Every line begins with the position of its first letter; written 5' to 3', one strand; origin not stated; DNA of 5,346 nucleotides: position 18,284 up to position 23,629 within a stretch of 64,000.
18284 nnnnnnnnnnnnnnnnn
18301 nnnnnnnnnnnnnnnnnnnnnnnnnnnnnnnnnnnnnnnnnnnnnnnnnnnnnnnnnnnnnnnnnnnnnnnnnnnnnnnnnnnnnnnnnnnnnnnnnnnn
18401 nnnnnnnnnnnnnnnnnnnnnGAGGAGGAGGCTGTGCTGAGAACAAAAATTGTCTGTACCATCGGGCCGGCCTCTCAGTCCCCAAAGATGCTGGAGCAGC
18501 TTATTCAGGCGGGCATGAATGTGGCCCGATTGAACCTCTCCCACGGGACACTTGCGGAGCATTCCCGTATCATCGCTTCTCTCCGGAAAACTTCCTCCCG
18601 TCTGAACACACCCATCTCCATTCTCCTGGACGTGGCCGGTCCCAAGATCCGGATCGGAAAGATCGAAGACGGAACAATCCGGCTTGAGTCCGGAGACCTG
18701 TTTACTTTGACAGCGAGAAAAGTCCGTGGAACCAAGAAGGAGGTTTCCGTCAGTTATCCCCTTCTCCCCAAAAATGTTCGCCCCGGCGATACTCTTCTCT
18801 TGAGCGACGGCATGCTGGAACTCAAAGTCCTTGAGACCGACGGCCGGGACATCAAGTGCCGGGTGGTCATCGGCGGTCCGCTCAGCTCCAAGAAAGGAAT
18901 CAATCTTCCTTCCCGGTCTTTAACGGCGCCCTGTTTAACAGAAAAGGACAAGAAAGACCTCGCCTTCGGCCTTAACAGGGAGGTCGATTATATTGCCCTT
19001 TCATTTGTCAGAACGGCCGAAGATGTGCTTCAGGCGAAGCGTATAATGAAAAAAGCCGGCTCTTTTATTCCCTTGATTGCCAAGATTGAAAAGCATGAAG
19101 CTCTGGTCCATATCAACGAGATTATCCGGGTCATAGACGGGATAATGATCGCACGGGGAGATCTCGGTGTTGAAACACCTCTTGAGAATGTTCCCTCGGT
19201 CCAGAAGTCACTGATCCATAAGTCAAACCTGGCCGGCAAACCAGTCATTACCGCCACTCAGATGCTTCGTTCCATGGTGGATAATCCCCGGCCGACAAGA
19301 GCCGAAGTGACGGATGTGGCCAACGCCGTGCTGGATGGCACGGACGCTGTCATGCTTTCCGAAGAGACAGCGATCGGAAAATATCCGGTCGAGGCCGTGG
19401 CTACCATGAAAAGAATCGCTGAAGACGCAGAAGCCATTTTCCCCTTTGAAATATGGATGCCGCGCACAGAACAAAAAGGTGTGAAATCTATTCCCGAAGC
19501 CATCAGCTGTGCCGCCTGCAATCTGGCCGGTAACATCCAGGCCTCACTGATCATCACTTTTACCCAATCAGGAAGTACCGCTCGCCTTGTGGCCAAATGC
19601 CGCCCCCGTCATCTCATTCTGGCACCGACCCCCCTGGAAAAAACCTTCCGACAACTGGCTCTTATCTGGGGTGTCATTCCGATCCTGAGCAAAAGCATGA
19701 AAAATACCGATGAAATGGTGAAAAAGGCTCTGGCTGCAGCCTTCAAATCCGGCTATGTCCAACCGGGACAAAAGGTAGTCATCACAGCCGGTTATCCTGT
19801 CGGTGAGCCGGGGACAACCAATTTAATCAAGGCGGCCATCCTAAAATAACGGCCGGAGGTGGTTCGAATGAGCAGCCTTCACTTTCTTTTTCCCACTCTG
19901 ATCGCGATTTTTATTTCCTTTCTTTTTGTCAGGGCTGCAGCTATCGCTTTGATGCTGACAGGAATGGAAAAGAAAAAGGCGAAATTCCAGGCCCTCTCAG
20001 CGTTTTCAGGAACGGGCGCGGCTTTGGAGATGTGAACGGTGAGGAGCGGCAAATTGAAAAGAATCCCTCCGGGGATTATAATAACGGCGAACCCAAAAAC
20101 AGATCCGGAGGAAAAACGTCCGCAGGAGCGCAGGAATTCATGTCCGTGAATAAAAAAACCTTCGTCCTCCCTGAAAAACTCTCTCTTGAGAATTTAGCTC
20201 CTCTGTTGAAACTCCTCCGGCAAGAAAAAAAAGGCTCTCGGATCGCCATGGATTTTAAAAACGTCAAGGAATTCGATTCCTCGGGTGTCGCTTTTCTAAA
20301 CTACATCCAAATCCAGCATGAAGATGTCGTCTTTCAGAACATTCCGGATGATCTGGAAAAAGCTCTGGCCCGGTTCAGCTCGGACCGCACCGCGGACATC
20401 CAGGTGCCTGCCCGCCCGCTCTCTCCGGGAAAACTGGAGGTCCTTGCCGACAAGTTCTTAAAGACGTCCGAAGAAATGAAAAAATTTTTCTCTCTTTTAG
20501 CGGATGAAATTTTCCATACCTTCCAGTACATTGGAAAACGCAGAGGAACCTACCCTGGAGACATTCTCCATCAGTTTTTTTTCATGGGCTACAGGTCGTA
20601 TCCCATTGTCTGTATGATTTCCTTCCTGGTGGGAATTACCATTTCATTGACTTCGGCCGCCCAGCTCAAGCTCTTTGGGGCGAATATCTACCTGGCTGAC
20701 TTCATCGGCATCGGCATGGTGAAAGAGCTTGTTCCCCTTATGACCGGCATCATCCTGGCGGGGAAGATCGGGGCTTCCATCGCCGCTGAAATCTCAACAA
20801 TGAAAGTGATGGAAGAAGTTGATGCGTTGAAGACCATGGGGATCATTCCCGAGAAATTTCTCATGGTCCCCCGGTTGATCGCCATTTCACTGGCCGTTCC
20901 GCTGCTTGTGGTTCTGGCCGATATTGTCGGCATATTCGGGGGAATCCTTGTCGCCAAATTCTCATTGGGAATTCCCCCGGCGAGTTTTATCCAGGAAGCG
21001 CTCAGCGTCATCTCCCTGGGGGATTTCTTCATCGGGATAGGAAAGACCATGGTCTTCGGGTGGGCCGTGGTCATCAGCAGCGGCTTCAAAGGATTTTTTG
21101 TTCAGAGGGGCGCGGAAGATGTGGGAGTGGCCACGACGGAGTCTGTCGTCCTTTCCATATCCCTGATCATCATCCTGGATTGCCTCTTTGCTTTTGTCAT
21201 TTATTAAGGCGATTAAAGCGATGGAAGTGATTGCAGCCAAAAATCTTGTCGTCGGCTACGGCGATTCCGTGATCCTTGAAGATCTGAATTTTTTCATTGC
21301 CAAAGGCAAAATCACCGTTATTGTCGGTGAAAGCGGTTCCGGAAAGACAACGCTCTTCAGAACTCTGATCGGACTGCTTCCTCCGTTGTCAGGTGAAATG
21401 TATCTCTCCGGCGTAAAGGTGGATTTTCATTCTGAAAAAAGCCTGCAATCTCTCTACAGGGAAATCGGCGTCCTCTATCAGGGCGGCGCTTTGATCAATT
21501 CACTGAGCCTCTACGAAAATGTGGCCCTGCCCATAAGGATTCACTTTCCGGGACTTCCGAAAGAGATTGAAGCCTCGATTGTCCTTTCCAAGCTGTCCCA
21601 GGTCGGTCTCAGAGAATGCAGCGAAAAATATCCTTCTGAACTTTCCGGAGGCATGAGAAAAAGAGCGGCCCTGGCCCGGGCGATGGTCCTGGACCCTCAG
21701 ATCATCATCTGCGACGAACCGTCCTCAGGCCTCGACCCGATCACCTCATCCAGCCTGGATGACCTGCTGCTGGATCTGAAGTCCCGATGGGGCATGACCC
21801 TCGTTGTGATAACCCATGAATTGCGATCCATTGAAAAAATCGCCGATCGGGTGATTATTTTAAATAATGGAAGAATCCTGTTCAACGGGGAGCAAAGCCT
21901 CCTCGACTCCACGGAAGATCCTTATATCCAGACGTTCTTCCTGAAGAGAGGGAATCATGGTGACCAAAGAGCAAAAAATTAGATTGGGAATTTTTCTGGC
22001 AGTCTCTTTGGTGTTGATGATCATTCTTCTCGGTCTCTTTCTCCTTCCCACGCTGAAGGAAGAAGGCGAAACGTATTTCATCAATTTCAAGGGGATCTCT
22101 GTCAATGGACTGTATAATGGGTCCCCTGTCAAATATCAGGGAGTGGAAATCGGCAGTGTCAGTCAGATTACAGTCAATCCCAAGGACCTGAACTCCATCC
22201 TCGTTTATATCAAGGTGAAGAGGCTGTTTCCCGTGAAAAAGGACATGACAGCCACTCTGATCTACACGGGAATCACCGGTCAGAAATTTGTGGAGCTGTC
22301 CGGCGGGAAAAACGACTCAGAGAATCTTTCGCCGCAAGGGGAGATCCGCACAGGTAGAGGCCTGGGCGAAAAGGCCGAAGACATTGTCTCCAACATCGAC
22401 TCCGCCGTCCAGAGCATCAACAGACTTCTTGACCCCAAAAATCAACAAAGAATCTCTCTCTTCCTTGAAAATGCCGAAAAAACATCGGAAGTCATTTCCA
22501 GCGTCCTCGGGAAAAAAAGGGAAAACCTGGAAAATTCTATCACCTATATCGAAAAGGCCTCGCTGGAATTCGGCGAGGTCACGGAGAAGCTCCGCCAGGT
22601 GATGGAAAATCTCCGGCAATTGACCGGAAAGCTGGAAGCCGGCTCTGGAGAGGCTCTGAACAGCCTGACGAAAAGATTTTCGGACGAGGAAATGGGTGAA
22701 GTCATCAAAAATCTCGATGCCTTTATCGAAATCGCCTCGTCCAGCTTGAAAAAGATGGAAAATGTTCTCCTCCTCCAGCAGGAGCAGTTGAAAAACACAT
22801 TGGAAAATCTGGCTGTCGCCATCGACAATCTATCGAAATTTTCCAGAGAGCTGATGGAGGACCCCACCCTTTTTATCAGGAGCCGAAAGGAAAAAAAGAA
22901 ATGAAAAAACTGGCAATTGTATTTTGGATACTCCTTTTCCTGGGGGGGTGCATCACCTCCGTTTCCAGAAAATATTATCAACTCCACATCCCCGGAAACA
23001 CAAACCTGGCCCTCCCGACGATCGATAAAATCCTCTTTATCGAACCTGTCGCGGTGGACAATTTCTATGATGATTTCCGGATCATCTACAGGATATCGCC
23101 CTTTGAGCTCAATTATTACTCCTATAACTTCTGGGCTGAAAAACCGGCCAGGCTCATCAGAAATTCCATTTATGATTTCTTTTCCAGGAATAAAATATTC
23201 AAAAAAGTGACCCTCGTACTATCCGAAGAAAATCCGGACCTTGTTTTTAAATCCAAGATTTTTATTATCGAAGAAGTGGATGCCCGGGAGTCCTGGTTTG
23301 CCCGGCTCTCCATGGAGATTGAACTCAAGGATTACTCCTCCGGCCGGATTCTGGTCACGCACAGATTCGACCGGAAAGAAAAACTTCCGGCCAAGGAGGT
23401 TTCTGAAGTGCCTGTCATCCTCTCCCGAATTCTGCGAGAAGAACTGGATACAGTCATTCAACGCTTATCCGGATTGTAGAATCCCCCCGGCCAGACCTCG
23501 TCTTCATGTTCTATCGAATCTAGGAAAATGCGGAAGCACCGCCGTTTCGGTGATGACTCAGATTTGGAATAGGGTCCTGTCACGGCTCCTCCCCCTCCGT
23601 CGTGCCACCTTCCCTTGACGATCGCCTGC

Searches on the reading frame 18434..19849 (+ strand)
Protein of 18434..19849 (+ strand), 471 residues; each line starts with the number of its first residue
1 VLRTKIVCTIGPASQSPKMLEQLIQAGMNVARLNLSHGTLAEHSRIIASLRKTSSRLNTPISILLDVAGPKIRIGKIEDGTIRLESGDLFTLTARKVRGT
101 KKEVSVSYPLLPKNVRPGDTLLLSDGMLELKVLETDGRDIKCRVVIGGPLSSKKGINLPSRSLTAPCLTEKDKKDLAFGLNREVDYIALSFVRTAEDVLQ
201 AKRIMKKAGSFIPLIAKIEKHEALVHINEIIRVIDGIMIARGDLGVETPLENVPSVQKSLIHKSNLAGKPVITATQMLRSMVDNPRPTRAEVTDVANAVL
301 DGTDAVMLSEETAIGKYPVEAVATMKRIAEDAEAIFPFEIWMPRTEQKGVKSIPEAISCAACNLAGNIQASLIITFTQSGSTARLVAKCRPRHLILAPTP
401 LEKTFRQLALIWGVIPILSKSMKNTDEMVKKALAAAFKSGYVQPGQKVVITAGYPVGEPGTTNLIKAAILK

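Call 73: search_protein_families(library=pfam, proteins=[window:18434-19849:+], max_evalue=0.00001)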
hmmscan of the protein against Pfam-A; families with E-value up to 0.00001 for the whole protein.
window:18434-19849:+ (471 aa): 2 families
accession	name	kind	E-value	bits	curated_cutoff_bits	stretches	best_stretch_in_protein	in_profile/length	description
PF00224.27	PK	-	7.7e-123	410.2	30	1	3-322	3-328/328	Pyruvate kinase, barrel domain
PF02887.21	PK_C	-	1.1e-37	129.1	28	1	355-466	1-112/114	Pyruvate kinase, alpha/beta domain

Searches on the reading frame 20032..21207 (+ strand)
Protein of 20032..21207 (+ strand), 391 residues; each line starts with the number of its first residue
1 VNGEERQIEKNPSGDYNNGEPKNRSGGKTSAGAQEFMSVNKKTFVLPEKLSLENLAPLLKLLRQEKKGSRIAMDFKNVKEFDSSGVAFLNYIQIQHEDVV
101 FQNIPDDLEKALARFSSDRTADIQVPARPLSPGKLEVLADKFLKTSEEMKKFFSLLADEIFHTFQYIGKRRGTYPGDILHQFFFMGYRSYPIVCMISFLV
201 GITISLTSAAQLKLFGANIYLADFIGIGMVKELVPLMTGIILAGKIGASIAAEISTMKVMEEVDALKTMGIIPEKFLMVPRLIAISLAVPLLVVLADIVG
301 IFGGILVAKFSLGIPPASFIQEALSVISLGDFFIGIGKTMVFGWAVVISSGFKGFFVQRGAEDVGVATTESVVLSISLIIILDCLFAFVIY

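Call 73: search_protein_families(library=pfam, proteins=[window:20032-21207:+], max_evalue=0.00001)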
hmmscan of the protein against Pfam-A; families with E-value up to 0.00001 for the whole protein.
window:20032-21207:+ (391 aa): 1 family
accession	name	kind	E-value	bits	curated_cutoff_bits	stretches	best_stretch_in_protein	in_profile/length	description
PF02405.21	MlaE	-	2e-65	220.8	22.5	1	178-388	1-211/212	Permease MlaE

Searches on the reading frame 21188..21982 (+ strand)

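Call 73: search_protein_families(library=pfam, proteins=[window:21188-21982:+], max_evalue=0.00001)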
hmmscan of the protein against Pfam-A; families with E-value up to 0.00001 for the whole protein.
window:21188-21982:+ (264 aa): 3 families
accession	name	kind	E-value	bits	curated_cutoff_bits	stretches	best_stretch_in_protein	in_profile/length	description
PF00005.33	ABC_tran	-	3.3e-30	105.9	25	1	30-179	1-136/137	ABC transporter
PF13304.12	AAA_21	-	8.9e-08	33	27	0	42-63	1-22/304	AAA domain, putative AbiEii toxin, Type IV TA system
PF13401.12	AAA_22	-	2.9e-07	31.3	27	1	40-100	5-61/130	AAA domain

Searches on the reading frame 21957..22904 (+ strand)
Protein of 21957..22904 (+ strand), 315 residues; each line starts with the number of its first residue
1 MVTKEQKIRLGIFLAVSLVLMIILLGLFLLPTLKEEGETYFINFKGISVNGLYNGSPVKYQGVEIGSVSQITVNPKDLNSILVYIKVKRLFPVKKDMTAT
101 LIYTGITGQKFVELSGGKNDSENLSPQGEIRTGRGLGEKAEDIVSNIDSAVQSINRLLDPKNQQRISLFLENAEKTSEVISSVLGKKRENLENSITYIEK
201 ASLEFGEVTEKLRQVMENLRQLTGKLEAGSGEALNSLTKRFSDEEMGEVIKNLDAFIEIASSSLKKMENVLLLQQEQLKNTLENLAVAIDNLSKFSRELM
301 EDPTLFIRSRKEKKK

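Call 73: search_protein_families(library=pfam, proteins=[window:21957-22904:+], max_evalue=0.00001)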
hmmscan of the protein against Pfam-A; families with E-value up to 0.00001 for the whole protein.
window:21957-22904:+ (315 aa): 1 family
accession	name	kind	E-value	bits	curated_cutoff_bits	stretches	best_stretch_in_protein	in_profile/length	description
PF02470.25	MlaD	-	2.6e-16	60.1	25.1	1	39-117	2-81/81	MlaD protein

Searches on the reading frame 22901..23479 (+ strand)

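Call 73: search_protein_families(library=pfam, proteins=[window:22901-23479:+], max_evalue=0.00001)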
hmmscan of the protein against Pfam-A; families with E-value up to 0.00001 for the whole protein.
window:22901-23479:+ (192 aa): 1 family
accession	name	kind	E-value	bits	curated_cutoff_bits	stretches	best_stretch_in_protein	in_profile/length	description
PF03886.18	ABC_trans_aux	-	2.3e-07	31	26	1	26-169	1-144/161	ABC-type transport auxiliary lipoprotein component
